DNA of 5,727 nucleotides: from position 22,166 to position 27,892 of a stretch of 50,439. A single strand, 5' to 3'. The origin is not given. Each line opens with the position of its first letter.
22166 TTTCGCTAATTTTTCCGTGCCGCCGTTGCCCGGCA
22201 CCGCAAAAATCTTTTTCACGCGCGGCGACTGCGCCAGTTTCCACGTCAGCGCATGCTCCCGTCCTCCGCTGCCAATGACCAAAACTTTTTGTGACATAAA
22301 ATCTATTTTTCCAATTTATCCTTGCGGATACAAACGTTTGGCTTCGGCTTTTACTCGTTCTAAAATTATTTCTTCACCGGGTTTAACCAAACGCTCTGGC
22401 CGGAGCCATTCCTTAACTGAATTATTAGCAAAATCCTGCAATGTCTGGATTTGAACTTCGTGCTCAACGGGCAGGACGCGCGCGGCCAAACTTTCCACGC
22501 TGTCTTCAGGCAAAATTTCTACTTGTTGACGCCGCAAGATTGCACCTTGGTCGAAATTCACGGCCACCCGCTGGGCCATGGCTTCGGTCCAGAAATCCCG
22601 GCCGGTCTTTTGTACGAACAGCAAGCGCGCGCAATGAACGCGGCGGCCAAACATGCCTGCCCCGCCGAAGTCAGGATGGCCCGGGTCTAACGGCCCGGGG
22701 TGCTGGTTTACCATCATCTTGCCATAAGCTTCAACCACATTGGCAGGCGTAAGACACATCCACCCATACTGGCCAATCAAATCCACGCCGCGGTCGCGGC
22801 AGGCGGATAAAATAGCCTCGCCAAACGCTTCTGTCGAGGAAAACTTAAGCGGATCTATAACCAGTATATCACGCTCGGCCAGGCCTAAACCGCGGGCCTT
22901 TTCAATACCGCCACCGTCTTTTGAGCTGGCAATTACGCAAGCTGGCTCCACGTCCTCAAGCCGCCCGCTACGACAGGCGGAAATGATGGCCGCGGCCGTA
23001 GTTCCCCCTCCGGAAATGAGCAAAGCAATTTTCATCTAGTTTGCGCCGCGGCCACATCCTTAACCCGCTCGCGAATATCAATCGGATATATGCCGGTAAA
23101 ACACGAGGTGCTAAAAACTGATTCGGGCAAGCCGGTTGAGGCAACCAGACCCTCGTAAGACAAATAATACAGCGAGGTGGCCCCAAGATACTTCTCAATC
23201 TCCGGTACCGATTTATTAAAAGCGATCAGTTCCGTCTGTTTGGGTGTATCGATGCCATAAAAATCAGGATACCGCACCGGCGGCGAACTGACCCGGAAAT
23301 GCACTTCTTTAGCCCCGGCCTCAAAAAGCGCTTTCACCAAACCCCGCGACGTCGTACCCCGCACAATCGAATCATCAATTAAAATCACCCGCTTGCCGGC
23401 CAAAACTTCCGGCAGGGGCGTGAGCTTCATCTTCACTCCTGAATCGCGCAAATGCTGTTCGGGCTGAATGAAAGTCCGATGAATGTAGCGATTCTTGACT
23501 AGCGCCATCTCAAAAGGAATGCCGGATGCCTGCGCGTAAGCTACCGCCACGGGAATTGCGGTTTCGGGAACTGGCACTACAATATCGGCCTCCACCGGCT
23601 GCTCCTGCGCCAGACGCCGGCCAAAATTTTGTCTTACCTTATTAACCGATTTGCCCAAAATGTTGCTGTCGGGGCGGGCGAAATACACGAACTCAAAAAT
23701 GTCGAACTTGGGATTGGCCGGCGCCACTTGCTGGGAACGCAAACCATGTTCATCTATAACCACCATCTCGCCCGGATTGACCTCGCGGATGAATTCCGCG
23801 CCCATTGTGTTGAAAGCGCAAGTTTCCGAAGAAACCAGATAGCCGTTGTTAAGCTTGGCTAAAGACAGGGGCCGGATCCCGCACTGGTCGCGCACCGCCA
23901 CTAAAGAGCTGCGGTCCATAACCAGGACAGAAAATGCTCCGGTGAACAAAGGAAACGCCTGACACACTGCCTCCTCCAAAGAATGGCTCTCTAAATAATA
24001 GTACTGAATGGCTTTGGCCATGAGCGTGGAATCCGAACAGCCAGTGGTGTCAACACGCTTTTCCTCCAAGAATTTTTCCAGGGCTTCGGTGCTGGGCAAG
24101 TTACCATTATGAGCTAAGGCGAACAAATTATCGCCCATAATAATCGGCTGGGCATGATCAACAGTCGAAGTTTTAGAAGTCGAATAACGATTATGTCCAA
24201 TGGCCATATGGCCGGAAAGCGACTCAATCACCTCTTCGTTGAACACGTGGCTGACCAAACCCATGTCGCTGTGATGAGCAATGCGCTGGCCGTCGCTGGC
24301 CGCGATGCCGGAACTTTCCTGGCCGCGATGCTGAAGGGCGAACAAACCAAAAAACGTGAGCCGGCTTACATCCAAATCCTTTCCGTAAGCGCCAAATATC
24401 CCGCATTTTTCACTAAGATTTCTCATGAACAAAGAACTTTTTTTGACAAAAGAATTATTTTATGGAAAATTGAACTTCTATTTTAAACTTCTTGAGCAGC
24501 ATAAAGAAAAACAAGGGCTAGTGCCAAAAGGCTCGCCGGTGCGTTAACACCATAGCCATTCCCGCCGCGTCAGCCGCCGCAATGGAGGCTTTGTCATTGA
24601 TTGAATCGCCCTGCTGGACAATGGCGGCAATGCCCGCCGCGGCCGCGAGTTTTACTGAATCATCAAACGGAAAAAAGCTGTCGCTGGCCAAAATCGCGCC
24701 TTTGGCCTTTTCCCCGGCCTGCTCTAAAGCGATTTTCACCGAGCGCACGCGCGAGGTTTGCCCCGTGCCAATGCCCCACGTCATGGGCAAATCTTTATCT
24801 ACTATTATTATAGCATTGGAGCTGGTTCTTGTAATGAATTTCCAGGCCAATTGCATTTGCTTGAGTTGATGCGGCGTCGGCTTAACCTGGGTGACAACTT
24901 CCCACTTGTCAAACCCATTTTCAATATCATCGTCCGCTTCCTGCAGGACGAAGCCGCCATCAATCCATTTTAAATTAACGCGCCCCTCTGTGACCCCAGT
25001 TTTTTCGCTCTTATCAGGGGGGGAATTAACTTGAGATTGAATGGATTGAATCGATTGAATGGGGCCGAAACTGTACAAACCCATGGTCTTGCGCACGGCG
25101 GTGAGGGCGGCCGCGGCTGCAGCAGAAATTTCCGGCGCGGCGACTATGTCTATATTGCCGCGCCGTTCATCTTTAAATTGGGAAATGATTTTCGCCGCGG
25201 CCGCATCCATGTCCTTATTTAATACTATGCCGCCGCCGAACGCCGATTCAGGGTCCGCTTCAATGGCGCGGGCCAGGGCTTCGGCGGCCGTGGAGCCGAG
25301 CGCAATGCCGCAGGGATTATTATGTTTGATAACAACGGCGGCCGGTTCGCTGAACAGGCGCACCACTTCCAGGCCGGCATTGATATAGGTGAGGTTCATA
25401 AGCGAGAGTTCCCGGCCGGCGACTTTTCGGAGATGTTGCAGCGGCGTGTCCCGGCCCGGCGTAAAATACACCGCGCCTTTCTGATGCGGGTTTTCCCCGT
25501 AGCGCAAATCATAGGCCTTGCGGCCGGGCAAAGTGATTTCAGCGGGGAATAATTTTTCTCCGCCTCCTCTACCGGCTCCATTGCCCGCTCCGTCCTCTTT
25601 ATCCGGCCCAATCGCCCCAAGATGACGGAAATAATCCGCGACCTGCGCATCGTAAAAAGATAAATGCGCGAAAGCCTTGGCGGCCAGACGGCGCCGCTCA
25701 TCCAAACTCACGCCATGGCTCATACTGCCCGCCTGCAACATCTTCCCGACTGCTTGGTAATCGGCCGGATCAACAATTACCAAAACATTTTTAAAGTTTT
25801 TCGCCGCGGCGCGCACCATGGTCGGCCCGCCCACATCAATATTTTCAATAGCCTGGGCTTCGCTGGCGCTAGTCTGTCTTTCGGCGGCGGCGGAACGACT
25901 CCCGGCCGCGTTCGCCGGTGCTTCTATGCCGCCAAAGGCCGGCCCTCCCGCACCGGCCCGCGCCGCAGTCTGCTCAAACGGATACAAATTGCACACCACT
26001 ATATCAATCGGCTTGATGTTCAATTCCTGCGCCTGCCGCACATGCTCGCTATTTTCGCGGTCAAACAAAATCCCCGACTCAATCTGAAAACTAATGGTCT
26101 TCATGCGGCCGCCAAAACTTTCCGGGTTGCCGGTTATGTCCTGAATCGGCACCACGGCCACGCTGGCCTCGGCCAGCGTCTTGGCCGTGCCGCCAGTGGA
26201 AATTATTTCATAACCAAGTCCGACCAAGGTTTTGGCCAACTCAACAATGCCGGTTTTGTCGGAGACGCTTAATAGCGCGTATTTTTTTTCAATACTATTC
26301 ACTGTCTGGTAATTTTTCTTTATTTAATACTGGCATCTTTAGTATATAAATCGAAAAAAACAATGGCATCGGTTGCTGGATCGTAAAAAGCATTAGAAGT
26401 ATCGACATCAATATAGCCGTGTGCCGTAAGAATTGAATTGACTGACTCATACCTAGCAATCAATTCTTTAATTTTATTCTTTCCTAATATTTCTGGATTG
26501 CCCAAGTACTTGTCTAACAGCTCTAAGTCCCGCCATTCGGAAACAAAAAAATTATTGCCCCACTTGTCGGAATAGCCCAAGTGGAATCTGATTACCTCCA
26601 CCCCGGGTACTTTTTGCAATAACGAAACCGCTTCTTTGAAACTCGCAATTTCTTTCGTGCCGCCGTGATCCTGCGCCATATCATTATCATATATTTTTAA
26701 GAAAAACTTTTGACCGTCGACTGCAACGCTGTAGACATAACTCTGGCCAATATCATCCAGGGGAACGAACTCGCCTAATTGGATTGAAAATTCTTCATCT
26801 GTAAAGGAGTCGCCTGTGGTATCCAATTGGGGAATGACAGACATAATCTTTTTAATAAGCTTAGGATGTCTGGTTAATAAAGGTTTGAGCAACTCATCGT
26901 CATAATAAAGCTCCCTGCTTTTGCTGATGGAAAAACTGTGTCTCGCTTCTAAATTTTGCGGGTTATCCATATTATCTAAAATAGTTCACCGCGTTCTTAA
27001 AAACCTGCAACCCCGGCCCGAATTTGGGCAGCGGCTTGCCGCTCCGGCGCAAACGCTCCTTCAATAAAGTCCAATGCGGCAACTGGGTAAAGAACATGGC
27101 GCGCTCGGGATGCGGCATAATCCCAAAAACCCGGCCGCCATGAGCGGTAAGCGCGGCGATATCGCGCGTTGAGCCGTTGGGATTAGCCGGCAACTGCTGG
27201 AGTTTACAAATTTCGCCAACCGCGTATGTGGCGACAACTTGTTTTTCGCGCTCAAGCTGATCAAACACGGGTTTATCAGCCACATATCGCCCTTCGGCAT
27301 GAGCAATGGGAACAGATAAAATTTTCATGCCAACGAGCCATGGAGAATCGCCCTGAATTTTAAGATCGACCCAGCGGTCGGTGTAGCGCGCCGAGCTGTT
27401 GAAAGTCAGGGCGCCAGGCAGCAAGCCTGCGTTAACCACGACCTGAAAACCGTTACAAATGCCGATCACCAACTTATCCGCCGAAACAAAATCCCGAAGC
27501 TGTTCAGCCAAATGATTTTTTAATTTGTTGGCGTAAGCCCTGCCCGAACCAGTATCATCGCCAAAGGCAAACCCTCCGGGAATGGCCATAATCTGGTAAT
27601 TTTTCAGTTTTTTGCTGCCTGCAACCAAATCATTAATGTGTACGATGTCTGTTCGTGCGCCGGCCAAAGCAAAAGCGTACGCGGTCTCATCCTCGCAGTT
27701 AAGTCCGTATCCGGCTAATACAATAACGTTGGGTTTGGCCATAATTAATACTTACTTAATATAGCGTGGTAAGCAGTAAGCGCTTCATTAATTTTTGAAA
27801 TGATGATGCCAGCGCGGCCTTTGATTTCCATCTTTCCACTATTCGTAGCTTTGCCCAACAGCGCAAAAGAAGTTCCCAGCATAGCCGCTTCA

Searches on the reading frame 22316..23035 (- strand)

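Call 29: search_protein_families(library=pfam, proteins=[window:22316-23035:-], max_evalue=0.000001)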
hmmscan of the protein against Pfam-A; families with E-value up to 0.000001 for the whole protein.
window:22316-23035:- (239 aa): 1 family
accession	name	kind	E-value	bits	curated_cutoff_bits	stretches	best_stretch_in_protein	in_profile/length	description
PF00551.24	Formyl_trans_N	-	1.8e-21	77.1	26.1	1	1-198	1-180/181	Formyl transferase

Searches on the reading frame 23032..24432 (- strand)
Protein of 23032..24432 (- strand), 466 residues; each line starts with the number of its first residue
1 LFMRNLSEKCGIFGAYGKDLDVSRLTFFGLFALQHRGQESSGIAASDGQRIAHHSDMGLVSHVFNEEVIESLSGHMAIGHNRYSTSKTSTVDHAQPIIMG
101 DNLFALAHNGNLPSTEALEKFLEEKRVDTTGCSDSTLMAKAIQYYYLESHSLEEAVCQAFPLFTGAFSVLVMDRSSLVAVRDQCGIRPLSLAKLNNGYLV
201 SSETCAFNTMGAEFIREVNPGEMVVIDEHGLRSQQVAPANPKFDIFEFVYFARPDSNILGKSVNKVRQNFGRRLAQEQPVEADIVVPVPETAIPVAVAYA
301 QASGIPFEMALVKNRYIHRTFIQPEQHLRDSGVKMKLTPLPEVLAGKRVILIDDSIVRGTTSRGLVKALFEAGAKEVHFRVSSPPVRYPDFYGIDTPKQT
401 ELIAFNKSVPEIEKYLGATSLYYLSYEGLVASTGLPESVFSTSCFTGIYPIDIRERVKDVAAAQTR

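Call 29: search_protein_families(library=pfam, proteins=[window:23032-24432:-], max_evalue=0.000001)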
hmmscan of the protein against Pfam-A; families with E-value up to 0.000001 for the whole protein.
window:23032-24432:- (466 aa): 3 families
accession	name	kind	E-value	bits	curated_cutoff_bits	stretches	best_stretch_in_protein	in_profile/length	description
PF13537.11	GATase_7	-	1e-14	55.1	25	1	81-207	2-121/123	Glutamine amidotransferase domain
PF13522.11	GATase_6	-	2.9e-14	53.6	27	1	72-203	8-130/130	Glutamine amidotransferase domain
PF00156.33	Pribosyltran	-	2.6e-08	33.8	26.3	1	270-381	19-122/158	Phosphoribosyl transferase domain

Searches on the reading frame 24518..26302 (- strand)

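Call 29: search_protein_families(library=pfam, proteins=[window:24518-26302:-], max_evalue=0.000001)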
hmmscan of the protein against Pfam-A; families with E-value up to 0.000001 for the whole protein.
window:24518-26302:- (594 aa): 2 families
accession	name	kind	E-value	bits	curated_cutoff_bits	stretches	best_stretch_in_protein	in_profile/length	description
PF01808.24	AICARFT_IMPCHas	-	1.7e-81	274.5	25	1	166-528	1-311/311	AICARFT/IMPCHase bienzyme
PF02142.27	MGS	-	2.5e-17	63.2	24.1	1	18-114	1-76/94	MGS-like domain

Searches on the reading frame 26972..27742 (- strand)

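Call 29: search_protein_families(library=pfam, proteins=[window:26972-27742:-], max_evalue=0.000001)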
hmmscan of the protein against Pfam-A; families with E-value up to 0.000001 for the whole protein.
window:26972-27742:- (256 aa): 1 family
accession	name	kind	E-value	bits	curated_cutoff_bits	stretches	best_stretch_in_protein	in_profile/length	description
PF13507.12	GATase_5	-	6.3e-72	242.2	27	1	3-255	1-260/260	CobB/CobQ-like glutamine amidotransferase domain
